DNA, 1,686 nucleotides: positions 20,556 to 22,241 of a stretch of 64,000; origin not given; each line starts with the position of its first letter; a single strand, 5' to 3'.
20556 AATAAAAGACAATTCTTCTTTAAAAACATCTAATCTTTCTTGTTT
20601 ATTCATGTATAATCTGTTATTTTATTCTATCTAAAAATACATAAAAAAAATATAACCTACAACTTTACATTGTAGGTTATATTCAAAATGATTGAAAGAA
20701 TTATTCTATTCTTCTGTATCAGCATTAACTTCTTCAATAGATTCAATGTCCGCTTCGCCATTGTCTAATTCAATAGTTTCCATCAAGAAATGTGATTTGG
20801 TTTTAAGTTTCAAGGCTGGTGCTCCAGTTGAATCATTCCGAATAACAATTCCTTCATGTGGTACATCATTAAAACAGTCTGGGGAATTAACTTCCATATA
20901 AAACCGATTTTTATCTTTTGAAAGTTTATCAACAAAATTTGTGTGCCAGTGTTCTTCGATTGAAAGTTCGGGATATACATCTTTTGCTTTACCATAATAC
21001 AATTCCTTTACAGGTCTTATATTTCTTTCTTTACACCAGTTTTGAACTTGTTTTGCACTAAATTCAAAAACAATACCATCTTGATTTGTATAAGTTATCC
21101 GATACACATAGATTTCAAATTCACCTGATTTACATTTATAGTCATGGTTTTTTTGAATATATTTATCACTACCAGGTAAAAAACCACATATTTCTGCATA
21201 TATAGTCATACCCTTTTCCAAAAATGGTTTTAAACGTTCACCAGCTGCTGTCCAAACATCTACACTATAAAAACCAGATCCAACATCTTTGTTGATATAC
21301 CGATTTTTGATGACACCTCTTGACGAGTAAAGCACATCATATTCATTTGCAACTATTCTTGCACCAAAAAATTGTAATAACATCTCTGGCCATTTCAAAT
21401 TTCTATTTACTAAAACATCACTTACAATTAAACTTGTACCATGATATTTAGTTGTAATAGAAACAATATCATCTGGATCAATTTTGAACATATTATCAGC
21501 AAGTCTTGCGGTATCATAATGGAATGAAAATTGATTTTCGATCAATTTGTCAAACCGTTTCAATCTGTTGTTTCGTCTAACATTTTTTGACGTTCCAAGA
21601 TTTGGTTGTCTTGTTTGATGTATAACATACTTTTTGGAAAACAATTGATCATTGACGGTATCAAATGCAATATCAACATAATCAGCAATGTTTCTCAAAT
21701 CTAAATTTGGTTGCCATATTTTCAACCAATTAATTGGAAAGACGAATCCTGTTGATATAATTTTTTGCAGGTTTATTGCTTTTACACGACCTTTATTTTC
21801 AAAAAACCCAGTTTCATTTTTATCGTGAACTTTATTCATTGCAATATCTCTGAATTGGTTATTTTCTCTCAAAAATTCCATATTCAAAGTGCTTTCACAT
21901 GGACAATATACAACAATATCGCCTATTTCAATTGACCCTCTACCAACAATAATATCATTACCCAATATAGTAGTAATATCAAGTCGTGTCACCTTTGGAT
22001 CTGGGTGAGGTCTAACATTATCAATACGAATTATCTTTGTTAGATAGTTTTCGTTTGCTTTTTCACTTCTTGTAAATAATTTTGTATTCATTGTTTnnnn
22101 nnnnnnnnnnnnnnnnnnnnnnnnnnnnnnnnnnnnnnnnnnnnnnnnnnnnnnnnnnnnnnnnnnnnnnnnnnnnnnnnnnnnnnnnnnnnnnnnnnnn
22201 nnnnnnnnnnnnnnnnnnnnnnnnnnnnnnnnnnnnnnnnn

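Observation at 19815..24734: RNA-repair-like gene set: DraRnl-type RNA ligase, HD phosphohydrolase, metallophosphoesterase, plus a distant RlaP-like NTase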

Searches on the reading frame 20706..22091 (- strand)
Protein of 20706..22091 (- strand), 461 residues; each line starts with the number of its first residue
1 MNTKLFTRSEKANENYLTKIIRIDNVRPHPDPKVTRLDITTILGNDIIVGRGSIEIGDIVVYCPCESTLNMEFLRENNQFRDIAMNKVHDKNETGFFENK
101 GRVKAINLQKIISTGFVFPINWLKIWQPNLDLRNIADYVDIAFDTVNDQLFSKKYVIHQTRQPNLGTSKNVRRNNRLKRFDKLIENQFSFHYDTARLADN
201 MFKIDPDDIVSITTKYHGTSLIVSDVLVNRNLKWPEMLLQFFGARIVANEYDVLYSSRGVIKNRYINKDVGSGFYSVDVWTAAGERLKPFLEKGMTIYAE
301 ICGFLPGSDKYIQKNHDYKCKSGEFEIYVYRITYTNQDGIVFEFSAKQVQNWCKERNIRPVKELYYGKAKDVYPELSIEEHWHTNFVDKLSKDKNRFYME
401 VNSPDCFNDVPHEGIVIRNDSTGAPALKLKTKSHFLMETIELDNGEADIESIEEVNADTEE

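Call 6: search_protein_families(library=pfam, proteins=[window:20706-22091:-], max_evalue=0.01)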
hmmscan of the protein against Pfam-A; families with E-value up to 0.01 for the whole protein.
window:20706-22091:- (461 aa): 2 families
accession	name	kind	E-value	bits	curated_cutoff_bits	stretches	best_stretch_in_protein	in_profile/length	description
PF21189.3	PHA02142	-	1.4e-08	35.5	27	1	18-120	2-92/92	PHA02142 OB-fold domain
PF09414.15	RNA_ligase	-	2.4e-07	31.5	27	1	210-422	3-160/171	RNA ligase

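Call 7: search_protein_families(library=phrogs, proteins=[window:20706-22091:-], max_evalue=0.001)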
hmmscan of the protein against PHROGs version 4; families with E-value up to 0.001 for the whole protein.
window:20706-22091:- (461 aa): 1 family
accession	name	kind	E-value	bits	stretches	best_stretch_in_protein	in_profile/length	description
phrog_968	-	DNA, RNA and nucleotide metabolism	4.1e-46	158.7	1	11-443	4-397/398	RNA ligase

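Call 8: search_solved_structures(query=window:20706-22091:-, max_evalue=1, show_alignments=3)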
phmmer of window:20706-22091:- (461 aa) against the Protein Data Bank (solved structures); distinct sequences matched with E-value up to 1: 0.

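Call 12: search_dna_similar(query=window:20706-22091:-, collection=phages, mode=protein, max_rows=40)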
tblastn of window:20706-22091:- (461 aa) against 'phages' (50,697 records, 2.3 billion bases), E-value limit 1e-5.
Records with a match: 454; places in all: 455; records where one place covers at least 80% of the query: 370.
Best place of each record, by identity: <60% 454.
By first word of the organism name: Mycobacterium 296; Pseudomonas 75; Microbacterium 27; Gordonia 22; Prevotella 15; Bacillus 8; Synechococcus 2; Alishewanella 2; Bacteriophage 1; Nitratidesulfovibrio 1; and 5 more.
By host as written in the record: Mycobacterium smegmatis mc2 155 208; Mycobacterium smegmatis mc#155 47; Pseudomonas aeruginosa 38; Gordonia terrae 3612 20; Mycobacterium smegmatis mc2155 20; Pseudomonas aeruginosa PAO1 18; Prevotella sp. 15; Microbacterium foliorum NRRL B-24224 SEA 9; and 36 more.
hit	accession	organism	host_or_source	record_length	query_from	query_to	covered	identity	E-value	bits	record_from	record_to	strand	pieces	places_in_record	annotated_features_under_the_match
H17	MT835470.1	Bacteriophage sp.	human fecal samples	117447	8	451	96%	44.0%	2e-107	355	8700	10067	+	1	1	record has no annotation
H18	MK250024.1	Prevotella phage Lak-B5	Prevotella sp.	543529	7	459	98%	40.7%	8e-90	304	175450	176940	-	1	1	record has no annotation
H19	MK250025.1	Prevotella phage Lak-B6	Prevotella sp.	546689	7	459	98%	40.7%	8e-90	304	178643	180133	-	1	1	record has no annotation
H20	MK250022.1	Prevotella phage Lak-B3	Prevotella sp.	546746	7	459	98%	40.7%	8e-90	304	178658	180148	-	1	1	record has no annotation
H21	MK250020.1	Prevotella phage Lak-B1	Prevotella sp.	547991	7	459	98%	40.7%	8e-90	304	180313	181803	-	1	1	record has no annotation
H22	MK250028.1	Prevotella phage Lak-B9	Prevotella sp.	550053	7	459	98%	40.7%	8e-90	304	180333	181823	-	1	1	record has no annotation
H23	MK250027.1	Prevotella phage Lak-B8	Prevotella sp.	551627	7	459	98%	40.5%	2e-90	306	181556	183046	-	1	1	record has no annotation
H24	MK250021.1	Prevotella phage Lak-B2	Prevotella sp.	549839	7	459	98%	40.5%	4e-90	305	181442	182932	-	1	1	record has no annotation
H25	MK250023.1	Prevotella phage Lak-B4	Prevotella sp.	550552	7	459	98%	40.5%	4e-90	305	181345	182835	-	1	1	record has no annotation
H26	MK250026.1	Prevotella phage Lak-B7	Prevotella sp.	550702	7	459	98%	40.5%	4e-90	305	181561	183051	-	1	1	record has no annotation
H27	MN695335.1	Synechococcus phage B23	Synechoccus sp.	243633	5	453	97%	40.6%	2e-96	323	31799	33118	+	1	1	hypothetical protein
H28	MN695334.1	Synechococcus phage B3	Synechoccus sp.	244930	5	453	97%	40.4%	5e-96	322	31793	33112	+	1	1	hypothetical protein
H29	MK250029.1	Prevotella phage Lak-C1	Prevotella sp.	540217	7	461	99%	38.9%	2e-92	312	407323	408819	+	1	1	record has no annotation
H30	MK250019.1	Prevotella phage Lak-A2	Prevotella sp.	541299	7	461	99%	38.9%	2e-91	309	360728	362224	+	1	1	record has no annotation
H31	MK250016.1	Prevotella phage Lak-A1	Prevotella sp.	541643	7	461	99%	37.9%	1e-87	298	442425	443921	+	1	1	record has no annotation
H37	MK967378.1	Gordonia phage Trax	Gordonia terrae 3612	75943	12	451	95%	31.4%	3e-48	184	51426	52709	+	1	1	83: RNA ligase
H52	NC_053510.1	Mycobacterium phage Bromden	Mycobacterium smegmatis mc2 155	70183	15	451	95%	29.1%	4e-42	165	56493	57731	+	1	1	88: RNA ligase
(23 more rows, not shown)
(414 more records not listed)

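Call 19: find_related_loci(query=window:20706-22091:-, collection=viral_contigs, flank=10000)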
Query window:20706-22091:- (461 aa) in viral_contigs; peptide patterns used: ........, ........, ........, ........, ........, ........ (x = any residue, [..] = any of these).
1 stretches matched a pattern; 1 encode a relative of the query (tblastn E <= 1e-3); 1 distinct loci.
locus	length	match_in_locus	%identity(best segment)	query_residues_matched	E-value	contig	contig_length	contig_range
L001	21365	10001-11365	59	1-456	1e-176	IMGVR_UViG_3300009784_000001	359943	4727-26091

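Call 24: search_protein_families(library=pfam, proteins=[L001:11374-12324:+, L001:12344-12934:+, L001:12931-13272:+, L001:13469-14083:+, L001:14187-15089:+, L001:8875-9366:+, L001:9368-9826:+, L001:8068-8775:+, L001:6585-7325:+, L001:16827-18026:+], max_evalue=0.01)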
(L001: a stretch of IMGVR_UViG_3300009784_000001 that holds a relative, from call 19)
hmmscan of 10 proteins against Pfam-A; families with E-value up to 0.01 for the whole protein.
L001:11374-12324:+ (316 aa): 2 families
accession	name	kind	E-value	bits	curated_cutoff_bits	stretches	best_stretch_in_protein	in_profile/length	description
PF14311.12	DUF4379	-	5.9e-09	36.4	24.5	0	158-202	12-55/56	Probable Treble clef zinc finger domain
PF24441.1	DUF7560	-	0.0013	18.8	27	0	109-133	11-35/44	Family of unknown function (DUF7560)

L001:12344-12934:+ (196 aa): 2 families
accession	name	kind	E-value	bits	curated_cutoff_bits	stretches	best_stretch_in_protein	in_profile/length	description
PF02777.23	Sod_Fe_C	-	4.5e-36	123.4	20.9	1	90-192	2-102/102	Iron/manganese superoxide dismutases, C-terminal domain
PF00081.27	Sod_Fe_N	-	3e-27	95.3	27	1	2-82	1-82/82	Iron/manganese superoxide dismutases, alpha-hairpin domain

L001:12931-13272:+ (113 aa): 0 families

L001:13469-14083:+ (204 aa): 1 family
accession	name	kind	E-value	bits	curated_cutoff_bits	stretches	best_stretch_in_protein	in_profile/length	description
PF01467.32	CTP_transf_like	-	2.5e-18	67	21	1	7-177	3-132/133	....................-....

L001:14187-15089:+ (300 aa): 1 family
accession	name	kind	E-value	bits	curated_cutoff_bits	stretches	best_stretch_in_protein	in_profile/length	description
PF02540.23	NAD_synthase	-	2e-37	129.1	21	1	15-293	3-242/242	NAD synthase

L001:8875-9366:+ (163 aa): 0 families

L001:9368-9826:+ (152 aa): 0 families

L001:8068-8775:+ (235 aa): 0 families

L001:6585-7325:+ (246 aa): 0 families

L001:16827-18026:+ (399 aa): 1 family
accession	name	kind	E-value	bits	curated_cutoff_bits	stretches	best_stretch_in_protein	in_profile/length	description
PF05658.19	YadA_head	-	0.00092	20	25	0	127-149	2-24/27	YadA head domain repeat (2 copies)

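Call 25: find_homologous_proteins(query=window:20706-22091:-, max_evalue=0.00001)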
Query window:20706-22091:- (461 aa): 1049 proteins with E <= 0.00001 among 6939 candidates; the best 120 are listed.
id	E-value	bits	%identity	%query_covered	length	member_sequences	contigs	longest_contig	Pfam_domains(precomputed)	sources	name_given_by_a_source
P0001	0.0e+0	1064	100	100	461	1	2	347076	PF09414.16,PF21189.4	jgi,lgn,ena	-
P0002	7.4e-233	791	73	97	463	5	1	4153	PF09414.16,PF21189.4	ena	-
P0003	3.8e-230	782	73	99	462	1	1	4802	PF09414.16,PF21189.4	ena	-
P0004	1.9e-214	730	68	99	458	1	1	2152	PF09414.16,PF21189.4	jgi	jgi:hypothetical protein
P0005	1.1e-210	718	67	99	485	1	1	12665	PF21189.4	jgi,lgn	jgi:hypothetical protein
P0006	9.7e-201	685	64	99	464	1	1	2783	PF09414.16,PF21189.4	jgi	jgi:hypothetical protein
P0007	2.3e-184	631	59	98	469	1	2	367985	PF21189.4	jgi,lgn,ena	-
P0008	8.2e-178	610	59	99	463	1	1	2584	PF09414.16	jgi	jgi:hypothetical protein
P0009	7.0e-175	600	59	99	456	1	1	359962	-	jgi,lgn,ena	-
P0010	2.7e-171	588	57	99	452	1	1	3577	PF09414.16,PF21189.4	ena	-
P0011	4.8e-170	584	57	98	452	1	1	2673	PF09414.16,PF21189.4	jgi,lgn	jgi:hypothetical protein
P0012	2.6e-169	582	56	99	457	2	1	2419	PF09414.16,PF21189.4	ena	-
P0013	1.4e-167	576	56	100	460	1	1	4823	PF21189.4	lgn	-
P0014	2.0e-166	572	57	96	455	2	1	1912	PF09414.16,PF21189.4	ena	-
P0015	4.1e-166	571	57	98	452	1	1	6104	PF09414.16,PF21189.4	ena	-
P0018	9.9e-165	567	55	99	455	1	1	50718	PF09414.16,PF21189.4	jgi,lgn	jgi:hypothetical protein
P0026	8.5e-138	478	48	98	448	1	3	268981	PF09414.16,PF21189.4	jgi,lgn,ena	-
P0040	1.9e-110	388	47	96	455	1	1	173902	PF09414.16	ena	-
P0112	4.5e-102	360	45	98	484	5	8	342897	-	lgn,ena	-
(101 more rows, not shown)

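Call 26: find_encoding_contigs(protein=P0007, flank=10000, max_places=1)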
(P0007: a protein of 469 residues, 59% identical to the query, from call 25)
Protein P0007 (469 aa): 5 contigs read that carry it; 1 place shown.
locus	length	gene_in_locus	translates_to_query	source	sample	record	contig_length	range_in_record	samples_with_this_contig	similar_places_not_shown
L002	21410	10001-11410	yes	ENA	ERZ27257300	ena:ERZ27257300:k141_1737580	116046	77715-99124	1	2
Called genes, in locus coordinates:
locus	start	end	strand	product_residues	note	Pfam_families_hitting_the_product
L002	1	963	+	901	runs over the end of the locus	-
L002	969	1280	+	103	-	-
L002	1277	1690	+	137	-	-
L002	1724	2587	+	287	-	PF00149:Metallophos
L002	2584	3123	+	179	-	-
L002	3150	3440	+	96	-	-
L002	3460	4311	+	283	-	-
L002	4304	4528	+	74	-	-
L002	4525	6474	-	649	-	PF03237:Terminase_6N (weak)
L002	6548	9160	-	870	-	-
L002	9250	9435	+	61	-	-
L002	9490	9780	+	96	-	-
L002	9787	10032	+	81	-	-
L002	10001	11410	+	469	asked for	PF21189:PHA02142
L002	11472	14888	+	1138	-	PF03104:DNA_pol_B_exo1, PF13482:RNase_H_2 (weak), PF00136:DNA_pol_B (faint)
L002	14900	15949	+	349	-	-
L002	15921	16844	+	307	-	-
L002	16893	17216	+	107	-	PF02810:SEC-C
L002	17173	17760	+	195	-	-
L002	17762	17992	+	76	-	-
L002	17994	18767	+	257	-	PF01555:N6_N4_Mtase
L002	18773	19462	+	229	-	-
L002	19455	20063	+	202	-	-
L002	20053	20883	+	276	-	PF02086:MethyltransfD12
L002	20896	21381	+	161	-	PF00186:DHFR_1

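Call 27: find_encoding_contigs(protein=P0005, flank=10000, max_places=1)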
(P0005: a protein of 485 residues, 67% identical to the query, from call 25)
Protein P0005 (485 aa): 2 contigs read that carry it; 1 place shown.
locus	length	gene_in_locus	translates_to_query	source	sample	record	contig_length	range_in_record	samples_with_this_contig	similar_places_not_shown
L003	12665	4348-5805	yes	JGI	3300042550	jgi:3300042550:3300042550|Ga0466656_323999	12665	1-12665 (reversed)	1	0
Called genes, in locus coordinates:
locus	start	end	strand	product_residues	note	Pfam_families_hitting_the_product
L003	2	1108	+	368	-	?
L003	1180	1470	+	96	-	-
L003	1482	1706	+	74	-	-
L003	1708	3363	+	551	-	-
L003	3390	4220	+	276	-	PF01145:Band_7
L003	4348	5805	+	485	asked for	PF21189:PHA02142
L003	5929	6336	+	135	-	-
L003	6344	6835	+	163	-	-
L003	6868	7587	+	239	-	-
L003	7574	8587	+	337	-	-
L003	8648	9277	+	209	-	PF00436:SSB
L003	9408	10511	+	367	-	PF06067:DUF932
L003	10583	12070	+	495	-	-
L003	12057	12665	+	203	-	?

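Call 28: find_encoding_contigs(protein=P0018, flank=10000, max_places=1)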
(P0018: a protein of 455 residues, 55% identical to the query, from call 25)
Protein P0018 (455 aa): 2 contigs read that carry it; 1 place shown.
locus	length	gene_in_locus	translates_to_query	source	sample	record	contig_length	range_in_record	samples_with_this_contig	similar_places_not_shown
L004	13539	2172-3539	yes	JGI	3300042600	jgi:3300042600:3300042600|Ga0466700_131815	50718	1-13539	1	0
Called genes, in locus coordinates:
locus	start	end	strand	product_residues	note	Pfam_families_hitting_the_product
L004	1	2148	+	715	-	?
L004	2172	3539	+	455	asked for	PF21189:PHA02142, PF09414:RNA_ligase (weak)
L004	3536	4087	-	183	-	PF00881:Nitroreductase, PF14512:TM1586_NiRdase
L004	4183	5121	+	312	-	PF02388:FemAB (faint), PF13480:Acetyltransf_6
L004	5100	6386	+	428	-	PF23019:DUF7033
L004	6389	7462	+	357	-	PF02350:Epimerase_2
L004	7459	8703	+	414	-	PF13439:Glyco_transf_4 (faint)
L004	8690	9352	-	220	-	PF03167:UDG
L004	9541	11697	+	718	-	PF00009:GTP_EFTU, PF03144:GTP_EFTU_D2, PF22042:EF-G_D2, PF14492:EFG_III, PF03764:EFG_IV, PF00679:EFG_C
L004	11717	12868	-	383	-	PF13439:Glyco_transf_4, PF13579:Glyco_trans_4_4 (weak), PF00534:Glycos_transf_1, PF13692:Glyco_trans_1_4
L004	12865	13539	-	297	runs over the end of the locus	-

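Call 30: search_solved_structures(query=A1, max_evalue=1, show_alignments=2)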
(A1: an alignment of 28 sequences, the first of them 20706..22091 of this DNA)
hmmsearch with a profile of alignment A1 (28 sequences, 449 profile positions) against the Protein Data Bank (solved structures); distinct sequences matched with E-value up to 1: 9.
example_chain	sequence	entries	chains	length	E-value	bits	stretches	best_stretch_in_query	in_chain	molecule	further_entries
6vt5_A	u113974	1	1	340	0.00011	24.2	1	18-136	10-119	RNA Ligase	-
6vt9_A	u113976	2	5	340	0.00011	24.2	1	20-136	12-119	RNA ligase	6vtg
5cot_A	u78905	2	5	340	0.00012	24.1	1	20-136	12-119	Naegleria gruberi RNA ligase | RNA ligase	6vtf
6vt4_A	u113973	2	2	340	0.00012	24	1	20-136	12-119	RNA Ligase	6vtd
6vt1_A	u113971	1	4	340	0.00012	24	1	20-136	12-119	RNA Ligase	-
5cou_A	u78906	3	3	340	0.00013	24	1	20-136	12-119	Naegleria gruberi RNA ligase | RNA ligase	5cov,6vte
6vt0_A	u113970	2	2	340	0.00013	24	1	20-136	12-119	RNA Ligase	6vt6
6vt3_A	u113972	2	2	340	0.00014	23.9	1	20-136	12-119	RNA Ligase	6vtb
6vt8_A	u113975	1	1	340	0.00016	23.7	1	20-136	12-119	RNA Ligase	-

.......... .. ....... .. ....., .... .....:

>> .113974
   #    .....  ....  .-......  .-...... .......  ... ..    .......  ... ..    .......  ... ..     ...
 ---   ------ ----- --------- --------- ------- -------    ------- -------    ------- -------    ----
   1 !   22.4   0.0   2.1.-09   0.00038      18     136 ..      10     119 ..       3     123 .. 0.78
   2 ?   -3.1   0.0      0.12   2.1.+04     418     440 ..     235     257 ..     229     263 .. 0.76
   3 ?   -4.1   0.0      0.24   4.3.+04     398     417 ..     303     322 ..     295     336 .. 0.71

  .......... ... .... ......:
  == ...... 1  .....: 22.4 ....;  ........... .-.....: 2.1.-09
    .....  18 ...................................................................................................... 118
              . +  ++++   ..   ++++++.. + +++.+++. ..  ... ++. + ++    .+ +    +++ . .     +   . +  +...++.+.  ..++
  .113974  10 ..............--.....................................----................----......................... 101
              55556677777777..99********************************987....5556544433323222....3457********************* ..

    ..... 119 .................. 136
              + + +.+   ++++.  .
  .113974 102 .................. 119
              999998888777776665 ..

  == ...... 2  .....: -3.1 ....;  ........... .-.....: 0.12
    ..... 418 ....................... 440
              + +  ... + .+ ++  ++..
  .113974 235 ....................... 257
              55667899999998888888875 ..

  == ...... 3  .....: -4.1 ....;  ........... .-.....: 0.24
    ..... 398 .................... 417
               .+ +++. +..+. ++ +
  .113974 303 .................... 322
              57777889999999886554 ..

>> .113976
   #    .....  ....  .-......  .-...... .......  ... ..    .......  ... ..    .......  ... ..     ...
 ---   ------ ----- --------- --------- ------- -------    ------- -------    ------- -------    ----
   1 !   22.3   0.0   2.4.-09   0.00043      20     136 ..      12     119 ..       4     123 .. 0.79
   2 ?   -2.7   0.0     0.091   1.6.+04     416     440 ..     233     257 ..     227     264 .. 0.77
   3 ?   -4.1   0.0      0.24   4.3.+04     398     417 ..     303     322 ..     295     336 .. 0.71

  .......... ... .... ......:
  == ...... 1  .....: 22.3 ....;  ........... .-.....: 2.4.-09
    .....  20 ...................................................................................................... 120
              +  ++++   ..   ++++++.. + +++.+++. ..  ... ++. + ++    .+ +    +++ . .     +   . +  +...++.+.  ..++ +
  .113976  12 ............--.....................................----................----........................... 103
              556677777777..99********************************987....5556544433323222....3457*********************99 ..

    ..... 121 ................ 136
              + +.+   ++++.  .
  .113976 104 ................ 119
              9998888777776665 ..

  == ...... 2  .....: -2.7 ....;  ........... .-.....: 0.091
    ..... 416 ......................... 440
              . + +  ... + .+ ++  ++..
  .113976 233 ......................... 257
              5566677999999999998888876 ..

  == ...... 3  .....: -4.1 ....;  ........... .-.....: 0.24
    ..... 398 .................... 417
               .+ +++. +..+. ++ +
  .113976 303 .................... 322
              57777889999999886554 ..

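Call 43: predict_structure(alignment_id=A1)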
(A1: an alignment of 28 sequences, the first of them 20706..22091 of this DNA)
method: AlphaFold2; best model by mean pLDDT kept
length: 461 residues; sequences in the alignment: 28
mean_pLDDT: 85.1   pTM: 0.82
mean pLDDT of the five models: 85.1, 84.8, 84.6, 80.6, 79.8
residues with pLDDT >= 90: 275; 70-90: 123; 50-70: 22; < 50: 41
segments of 3 or more residues with pLDDT < 50: 161-179, 263-274, 454-461
pLDDT, mean of each block of 10 residues (from residue 1): 79 91 95 94 90 95 94 94 87 80 91 94 94 91 94 78 41 40 79 83 94 93 91 88 88 79 47 62 93 95 88 87 93 93 94 96 97 94 93 96 94 95 85 92 70 42 35
secondary structure, 60 per line:
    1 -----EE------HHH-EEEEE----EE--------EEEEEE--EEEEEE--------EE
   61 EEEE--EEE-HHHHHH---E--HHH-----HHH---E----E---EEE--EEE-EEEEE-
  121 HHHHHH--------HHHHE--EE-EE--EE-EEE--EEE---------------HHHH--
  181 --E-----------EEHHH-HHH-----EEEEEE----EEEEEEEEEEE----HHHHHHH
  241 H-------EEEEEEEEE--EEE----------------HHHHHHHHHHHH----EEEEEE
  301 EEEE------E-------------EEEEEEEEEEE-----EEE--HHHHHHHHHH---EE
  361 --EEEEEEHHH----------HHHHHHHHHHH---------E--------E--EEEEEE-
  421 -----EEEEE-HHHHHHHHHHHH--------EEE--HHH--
elements in order: E18-22 E37-42 E45-50 E59-64 E67-69 H71-76 E106-108 E111-113 E115-119 H121-126 H135-138 E152-154 E157-159 H175-178 E209-214 E219-229 H234-241 E249-257 E260-262 H279-290 E295-304 E325-335 E341-343 H346-355 E363-368 H382-392 E414-419 E426-430 H432-443 E452-454
